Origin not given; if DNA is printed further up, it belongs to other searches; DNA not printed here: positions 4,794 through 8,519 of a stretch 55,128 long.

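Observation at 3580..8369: fdxA-bolA-grxD-giant NfnBA/SudAB-like fusion oxidoreductase cluster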

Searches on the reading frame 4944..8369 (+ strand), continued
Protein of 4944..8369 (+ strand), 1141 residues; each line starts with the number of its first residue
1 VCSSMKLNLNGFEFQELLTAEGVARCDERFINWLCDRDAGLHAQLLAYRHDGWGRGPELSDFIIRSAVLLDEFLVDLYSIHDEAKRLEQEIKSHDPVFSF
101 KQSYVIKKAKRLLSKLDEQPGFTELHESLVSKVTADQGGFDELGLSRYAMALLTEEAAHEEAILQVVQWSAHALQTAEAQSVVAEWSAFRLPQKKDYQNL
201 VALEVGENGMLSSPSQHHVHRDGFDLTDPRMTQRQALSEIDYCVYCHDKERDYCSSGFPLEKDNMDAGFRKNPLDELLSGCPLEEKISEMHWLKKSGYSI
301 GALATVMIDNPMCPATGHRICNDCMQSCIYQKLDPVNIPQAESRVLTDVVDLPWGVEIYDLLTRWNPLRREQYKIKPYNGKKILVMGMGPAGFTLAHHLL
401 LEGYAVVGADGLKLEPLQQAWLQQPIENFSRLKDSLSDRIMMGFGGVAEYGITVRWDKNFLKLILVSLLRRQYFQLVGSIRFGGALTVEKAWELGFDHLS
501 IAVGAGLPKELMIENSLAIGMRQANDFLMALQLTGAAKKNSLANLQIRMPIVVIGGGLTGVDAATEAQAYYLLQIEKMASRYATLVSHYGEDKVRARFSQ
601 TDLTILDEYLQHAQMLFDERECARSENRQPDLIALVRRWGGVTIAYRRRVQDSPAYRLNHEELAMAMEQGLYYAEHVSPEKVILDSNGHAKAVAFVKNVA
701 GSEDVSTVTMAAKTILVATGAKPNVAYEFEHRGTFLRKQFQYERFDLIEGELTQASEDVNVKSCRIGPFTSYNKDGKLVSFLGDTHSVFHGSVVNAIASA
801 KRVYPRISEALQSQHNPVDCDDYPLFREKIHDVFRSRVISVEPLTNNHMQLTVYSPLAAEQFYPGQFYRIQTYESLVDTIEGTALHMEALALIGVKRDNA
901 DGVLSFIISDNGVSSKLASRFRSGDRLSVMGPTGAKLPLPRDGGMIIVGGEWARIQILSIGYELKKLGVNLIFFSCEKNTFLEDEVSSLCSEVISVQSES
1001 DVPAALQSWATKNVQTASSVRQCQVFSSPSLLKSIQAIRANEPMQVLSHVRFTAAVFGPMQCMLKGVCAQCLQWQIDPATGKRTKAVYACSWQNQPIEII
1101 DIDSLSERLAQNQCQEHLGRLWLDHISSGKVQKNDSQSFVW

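Call 6: search_solved_structures(query=window:4944-8369:+, max_evalue=0.01, show_alignments=2)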
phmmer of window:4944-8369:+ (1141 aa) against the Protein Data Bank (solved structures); distinct sequences matched with E-value up to 0.01: 8.
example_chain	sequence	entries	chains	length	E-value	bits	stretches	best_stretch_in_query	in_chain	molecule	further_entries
5vj7_A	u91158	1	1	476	3.2e-14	54.9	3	302-407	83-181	Oxidoreductase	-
5jca_L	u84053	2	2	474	6e-14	54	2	445-567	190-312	NADH-dependent Ferredoxin:NADP Oxidoreductase (NfnI) subunit alpha | NADH-dependent Ferredoxin:NADP Oxidoreductase subunit alpha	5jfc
8oh5_C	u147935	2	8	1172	1.1e-06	30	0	372-408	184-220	Formate dehydrogenase-O, major subunit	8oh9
4ylf_B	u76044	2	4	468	5.1e-06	27.7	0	445-567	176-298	Dihydropyrimidine dehydrogenase subunit A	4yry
7mfm_I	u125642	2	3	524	1.3e-05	26.3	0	445-567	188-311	Glutamate synthase (NADPH) small chain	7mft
9bov_A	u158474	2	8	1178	0.00091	20.3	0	374-408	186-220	Molybdopterin oxidoreductase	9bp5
5jca_S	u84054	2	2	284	0.0012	19.9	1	851-1014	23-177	NADH-dependent Ferredoxin:NADP Oxidoreductase (NfnI) subunit beta | NADH-dependent Ferredoxin:NADP Oxidoreductase subunit beta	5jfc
5vj7_B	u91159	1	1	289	0.004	18.1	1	849-987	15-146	Ferredoxin-NADP(+) reductase subunit alpha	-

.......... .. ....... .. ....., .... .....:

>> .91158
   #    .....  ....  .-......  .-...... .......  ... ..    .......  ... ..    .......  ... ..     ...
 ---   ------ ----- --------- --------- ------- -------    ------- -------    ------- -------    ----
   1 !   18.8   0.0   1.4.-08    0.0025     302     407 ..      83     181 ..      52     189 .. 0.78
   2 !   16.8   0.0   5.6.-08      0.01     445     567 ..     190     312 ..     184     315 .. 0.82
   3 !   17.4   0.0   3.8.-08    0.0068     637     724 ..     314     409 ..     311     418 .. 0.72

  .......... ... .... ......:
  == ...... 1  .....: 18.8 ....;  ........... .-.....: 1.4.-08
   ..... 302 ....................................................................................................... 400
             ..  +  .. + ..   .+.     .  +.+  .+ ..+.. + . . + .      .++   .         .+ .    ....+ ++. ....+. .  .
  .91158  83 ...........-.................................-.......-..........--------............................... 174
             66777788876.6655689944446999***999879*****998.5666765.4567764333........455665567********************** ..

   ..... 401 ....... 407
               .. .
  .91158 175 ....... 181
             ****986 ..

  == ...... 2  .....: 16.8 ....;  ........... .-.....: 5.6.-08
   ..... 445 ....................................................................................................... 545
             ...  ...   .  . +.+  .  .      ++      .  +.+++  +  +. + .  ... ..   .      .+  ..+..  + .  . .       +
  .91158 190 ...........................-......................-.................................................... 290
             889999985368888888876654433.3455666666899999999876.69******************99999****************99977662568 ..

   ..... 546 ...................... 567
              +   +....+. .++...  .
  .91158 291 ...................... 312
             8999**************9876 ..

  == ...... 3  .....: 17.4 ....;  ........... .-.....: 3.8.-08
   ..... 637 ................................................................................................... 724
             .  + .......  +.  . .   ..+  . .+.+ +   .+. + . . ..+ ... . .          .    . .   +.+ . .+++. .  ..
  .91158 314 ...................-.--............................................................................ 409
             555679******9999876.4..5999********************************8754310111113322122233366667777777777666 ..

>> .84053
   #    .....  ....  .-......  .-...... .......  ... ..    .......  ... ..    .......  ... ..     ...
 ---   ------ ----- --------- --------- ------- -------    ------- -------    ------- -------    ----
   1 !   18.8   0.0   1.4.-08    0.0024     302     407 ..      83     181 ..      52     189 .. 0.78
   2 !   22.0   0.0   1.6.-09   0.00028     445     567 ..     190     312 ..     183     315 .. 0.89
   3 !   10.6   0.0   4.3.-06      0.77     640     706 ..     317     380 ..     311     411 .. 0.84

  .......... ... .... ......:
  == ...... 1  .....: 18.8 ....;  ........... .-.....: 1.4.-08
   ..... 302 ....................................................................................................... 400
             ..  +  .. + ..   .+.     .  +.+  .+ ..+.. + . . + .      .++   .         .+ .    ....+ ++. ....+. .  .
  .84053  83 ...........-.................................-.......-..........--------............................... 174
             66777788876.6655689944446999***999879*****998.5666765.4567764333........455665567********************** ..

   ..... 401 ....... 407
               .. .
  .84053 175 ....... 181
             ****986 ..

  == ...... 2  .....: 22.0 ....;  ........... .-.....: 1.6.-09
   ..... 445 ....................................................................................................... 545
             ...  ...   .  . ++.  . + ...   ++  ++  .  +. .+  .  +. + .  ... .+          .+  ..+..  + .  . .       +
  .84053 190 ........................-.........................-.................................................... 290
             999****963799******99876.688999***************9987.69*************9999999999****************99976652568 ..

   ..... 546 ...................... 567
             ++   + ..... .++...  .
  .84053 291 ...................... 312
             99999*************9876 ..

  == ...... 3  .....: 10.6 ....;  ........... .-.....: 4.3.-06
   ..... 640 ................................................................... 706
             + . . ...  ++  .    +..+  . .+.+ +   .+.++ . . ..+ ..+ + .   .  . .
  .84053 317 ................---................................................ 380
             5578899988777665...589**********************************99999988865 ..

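Call 10: find_encoding_contigs(protein=P0069, flank=8000, max_places=3)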
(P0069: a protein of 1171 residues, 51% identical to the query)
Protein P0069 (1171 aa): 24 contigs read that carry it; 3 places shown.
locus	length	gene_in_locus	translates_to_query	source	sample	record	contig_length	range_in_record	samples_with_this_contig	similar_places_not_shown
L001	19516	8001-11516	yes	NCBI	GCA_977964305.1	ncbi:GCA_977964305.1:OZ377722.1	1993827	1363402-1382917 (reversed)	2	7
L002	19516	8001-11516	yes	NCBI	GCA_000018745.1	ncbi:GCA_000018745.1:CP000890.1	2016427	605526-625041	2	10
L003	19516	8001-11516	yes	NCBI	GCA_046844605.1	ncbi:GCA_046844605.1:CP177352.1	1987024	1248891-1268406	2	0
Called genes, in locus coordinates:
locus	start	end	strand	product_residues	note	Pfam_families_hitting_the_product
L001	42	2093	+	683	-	PF00378:ECH_1, PF16113:ECH_2, PF02737:3HCDH_N, PF03446:NAD_binding_2 (faint), PF00725:3HCDH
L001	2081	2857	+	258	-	-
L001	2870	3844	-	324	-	PF00535:Glycos_transf_2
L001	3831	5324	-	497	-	PF13231:PMT_2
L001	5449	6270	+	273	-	PF04794:YdjC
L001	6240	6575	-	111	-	PF12797:Fer4_2 (faint), PF12837:Fer4_6 (faint), PF13237:Fer4_10 (faint), PF14697:Fer4_21 (faint), PF12838:Fer4_7 (weak), PF13187:Fer4_9 (weak), PF00037:Fer4, PF11953:DUF3470, +3 more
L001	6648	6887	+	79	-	PF01722:BolA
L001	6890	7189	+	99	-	PF00462:Glutaredoxin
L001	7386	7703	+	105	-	-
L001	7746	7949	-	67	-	PF28076:CBU_0585_lpg0581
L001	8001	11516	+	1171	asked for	PF27156:RP005_N, PF07992:Pyr_redox_2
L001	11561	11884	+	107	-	PF00581:Rhodanese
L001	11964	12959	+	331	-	PF02445:NadA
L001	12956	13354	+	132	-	-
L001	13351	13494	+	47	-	-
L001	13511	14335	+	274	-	PF10977:DUF2797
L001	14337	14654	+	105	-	PF26604:CBU_0592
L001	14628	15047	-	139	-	PF02517:Rce1-like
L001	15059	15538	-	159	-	PF00027:cNMP_binding (faint)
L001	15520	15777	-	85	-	-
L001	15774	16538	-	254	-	PF23023:Anti-Pycsar_Apyc1, PF00753:Lactamase_B, PF12706:Lactamase_B_2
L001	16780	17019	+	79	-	-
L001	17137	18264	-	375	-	PF04055:Radical_SAM, PF06969:HemN_C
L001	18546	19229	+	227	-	PF00459:Inositol_P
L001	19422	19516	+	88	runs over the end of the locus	-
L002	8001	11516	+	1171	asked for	PF27156:RP005_N, PF07992:Pyr_redox_2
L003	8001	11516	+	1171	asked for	PF27156:RP005_N, PF07992:Pyr_redox_2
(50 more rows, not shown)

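Call 15: find_related_loci(query=A1, collection=genome_contigs, flank=6000)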
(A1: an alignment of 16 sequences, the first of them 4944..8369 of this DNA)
Query A1 (1141 aa) in genome_contigs; peptide patterns used: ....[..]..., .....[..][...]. (x = any residue, [..] = any of these).
600 stretches matched a pattern (row limit reached: there are more); 598 encode a relative of the query (tblastn E <= 1e-3); the best 80 are kept; 80 distinct loci.
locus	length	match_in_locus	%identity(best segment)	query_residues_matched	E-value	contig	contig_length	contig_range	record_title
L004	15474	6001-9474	49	6-1126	0e+0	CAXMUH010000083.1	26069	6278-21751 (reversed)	MAG: uncultured Legionellaceae bacterium isolate 10C-St8-MC-01_bin.23.orig genome assembly, contig: k141_446840, whole g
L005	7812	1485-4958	49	7-1126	0e+0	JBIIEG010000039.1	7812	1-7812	MAG: Gammaproteobacteria bacterium isolate ME2000-09-26pf_3300044610_group1_bin139 Rohwer_bin2491_scaffold_9054_c1, whol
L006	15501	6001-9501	48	7-1133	0e+0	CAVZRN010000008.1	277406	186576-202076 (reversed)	MAG: uncultured Gammaproteobacteria bacterium isolate MFD09671.bin.3.6 genome assembly, contig: contig_38150, whole geno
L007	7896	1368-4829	48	7-1126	0e+0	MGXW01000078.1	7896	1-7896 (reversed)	MAG: Gammaproteobacteria bacterium RIFCSPHIGHO2_12_FULL_37_34 rifcsphigho2_12_scaffold_39260, whole genome shotgun seque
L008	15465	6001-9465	48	7-1126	0e+0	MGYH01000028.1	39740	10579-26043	MAG: Gammaproteobacteria bacterium RIFCSPHIGHO2_12_FULL_45_12 rifcsphigho2_12_scaffold_3342, whole genome shotgun sequen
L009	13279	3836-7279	46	6-1130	0e+0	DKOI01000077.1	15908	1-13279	MAG TPA_asm: Legionellales bacterium UBA7366 UBA7366_contig_68571, whole genome shotgun sequence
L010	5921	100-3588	45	1-1126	0e+0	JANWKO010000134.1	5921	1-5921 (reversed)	MAG: Gammaproteobacteria bacterium isolate CRAIB_MAG95 c_000000061556, whole genome shotgun sequence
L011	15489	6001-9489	46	3-1126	0e+0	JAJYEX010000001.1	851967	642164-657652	MAG: Proteobacteria bacterium isolate DBS1-1.bin70 NODE_2_length_851967_cov_16.211298, whole genome shotgun sequence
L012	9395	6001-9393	47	10-1099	0e+0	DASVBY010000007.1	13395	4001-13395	MAG TPA_asm: Burkholderiales bacterium isolate SMAG_U1991 k141_970888, whole genome shotgun sequence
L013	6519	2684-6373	44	7-1137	0e+0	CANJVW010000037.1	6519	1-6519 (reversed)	MAG: Legionellales bacterium isolate RH-23may17-778 genome assembly, contig: RH-23may17-C100580, whole genome shotgun se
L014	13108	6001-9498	45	1-1126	0e+0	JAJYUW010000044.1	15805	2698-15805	MAG: Proteobacteria bacterium isolate FK1.bin35 NODE_3744_length_15805_cov_4.459625, whole genome shotgun sequence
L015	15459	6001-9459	47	5-1128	0e+0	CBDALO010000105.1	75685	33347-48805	MAG: Gammaproteobacteria bacterium isolate ba994070-c694-4bb2-8940-16d7955cffe9 genome assembly, contig: contig_103, who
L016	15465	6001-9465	47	3-1126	0e+0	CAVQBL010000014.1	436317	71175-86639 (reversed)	MAG: uncultured Gammaproteobacteria bacterium isolate MFD01633.bin.1.46 genome assembly, contig: contig_36073, whole gen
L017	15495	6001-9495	44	1-1132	0e+0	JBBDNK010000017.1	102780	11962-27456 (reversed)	MAG: Aquisalimonadaceae bacterium isolate LejiaB_62_64 Lejia_B_264_length_102780_cov_40, whole genome shotgun sequence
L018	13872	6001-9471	44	7-1126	0e+0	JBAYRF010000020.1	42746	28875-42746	MAG: Acidithiobacillus sp. isolate SO_2016_LW2_35 scaffold01425_LW138R_2016, whole genome shotgun sequence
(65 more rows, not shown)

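Call 26: search_protein_families(library=pfam, proteins=[L001:7746-7949:-], max_evalue=1)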
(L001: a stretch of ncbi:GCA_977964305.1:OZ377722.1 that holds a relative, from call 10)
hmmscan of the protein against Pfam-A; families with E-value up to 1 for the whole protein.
L001:7746-7949:- (67 aa): 1 family
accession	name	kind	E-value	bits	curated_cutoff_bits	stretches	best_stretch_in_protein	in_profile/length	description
PF04118.20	Dopey_N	-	0.17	11.5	26.4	1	14-51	6-40/306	Dopey, N-terminal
